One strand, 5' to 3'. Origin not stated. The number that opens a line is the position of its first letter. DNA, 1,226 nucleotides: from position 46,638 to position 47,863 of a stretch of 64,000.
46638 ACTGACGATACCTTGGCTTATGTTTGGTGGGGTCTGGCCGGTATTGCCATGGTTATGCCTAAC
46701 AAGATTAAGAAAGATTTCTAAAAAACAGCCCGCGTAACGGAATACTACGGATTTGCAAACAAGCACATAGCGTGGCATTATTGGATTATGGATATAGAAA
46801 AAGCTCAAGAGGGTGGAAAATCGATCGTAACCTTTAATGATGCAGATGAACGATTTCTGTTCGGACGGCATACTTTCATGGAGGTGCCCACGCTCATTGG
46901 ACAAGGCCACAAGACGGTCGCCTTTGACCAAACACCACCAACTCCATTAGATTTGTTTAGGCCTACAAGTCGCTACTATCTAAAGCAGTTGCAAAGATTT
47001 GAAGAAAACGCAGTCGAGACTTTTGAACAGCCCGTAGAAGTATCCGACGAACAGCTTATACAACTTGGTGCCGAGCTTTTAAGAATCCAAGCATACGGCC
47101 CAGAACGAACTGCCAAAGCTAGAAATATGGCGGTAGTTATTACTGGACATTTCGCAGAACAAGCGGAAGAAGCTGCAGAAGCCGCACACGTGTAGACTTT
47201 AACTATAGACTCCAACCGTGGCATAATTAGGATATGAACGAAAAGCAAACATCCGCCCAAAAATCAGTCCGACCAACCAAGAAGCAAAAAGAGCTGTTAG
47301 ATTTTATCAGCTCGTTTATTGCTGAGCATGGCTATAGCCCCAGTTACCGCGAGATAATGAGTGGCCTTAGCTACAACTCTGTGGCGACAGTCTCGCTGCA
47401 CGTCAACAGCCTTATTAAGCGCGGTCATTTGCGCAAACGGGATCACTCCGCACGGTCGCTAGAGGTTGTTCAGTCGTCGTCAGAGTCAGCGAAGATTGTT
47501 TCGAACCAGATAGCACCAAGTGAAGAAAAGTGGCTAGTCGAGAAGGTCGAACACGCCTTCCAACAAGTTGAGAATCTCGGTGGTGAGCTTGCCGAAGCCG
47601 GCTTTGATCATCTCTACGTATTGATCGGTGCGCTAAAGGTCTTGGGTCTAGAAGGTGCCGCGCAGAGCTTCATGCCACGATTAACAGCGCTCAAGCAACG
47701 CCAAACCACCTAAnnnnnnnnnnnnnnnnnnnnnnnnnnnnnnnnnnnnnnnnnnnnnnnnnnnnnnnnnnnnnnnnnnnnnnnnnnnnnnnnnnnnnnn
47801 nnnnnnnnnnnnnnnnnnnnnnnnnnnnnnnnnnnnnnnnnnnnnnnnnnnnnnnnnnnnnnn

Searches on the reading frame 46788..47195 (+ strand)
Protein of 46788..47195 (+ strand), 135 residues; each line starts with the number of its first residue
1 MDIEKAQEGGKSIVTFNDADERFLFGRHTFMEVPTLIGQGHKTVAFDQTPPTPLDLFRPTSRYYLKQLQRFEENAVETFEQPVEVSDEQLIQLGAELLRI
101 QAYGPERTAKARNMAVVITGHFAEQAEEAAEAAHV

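Call 7: search_protein_families(library=pfam, proteins=[window:46788-47195:+], max_evalue=0.1)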
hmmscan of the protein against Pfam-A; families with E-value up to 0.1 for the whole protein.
window:46788-47195:+ (135 aa): 1 family
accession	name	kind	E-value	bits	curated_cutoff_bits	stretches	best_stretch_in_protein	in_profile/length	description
PF13264.11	DUF4055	-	0.078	13.6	25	0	69-113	65-109/140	Domain of unknown function (DUF4055)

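Call 8: search_protein_families(library=ncbifam, proteins=[window:46788-47195:+], max_evalue=0.1)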
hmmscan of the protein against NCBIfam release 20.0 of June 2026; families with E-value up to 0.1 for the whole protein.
window:46788-47195:+ (135 aa): 0 families

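Call 83: search_protein_families(library=phrogs, proteins=[window:46788-47195:+], max_evalue=0.1)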
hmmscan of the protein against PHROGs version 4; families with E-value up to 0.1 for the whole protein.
window:46788-47195:+ (135 aa): 0 families

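Call 84: search_protein_families(library=padloc, proteins=[window:46788-47195:+], max_evalue=0.1)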
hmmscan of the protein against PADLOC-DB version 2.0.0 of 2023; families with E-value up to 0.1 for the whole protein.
window:46788-47195:+ (135 aa): 0 families

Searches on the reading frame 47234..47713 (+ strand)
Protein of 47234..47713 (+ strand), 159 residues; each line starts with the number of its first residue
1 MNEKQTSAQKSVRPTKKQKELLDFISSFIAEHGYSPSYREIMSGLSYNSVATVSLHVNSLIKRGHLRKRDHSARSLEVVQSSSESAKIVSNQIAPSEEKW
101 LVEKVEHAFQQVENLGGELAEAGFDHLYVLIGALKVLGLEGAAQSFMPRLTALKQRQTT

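Call 7: search_protein_families(library=pfam, proteins=[window:47234-47713:+], max_evalue=0.1)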
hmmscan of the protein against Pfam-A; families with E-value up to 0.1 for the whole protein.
window:47234-47713:+ (159 aa): 2 families
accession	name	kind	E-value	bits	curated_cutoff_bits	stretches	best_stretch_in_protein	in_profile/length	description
PF01726.22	LexA_DNA_bind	-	2.2e-14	53.4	23.7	1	15-74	5-64/65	LexA DNA binding domain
PF21847.1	DUF6906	-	0.048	13.9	23.6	0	13-22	6-15/50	Domain of unknown function (DUF6906)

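Call 8: search_protein_families(library=ncbifam, proteins=[window:47234-47713:+], max_evalue=0.1)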
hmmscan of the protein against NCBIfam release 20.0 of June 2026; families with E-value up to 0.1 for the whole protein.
window:47234-47713:+ (159 aa): 1 family
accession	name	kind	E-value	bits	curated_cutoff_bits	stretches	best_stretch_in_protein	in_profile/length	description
TIGR00498.1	lexA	equivalog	3.2e-15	56.3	110.95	1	15-110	5-103/203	transcriptional repressor LexA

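Call 83: search_protein_families(library=phrogs, proteins=[window:47234-47713:+], max_evalue=0.1)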
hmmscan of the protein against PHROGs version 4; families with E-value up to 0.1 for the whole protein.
window:47234-47713:+ (159 aa): 6 families
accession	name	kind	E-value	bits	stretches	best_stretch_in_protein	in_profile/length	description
phrog_3502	-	unknown function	5.2e-17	63.1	1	3-89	38-123/131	-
phrog_24920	-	unknown function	1.3e-10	42.3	1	15-88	5-78/125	-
phrog_362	-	transcription regulation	5.3e-08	34.1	1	15-89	5-81/106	transcriptional repressor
phrog_900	-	unknown function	0.023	15.9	1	15-75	4-64/88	-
phrog_5212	-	unknown function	0.092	13.8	0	30-104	7-82/126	-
phrog_21716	-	unknown function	0.095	13.6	0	13-69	3-58/81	-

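Call 84: search_protein_families(library=padloc, proteins=[window:47234-47713:+], max_evalue=0.1)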
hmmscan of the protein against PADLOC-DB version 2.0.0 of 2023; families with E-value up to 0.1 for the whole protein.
window:47234-47713:+ (159 aa): 1 family
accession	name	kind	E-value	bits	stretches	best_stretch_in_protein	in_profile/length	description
PDLC01853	CARF3--CARF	-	0.0031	15.2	1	15-78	137-196/209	-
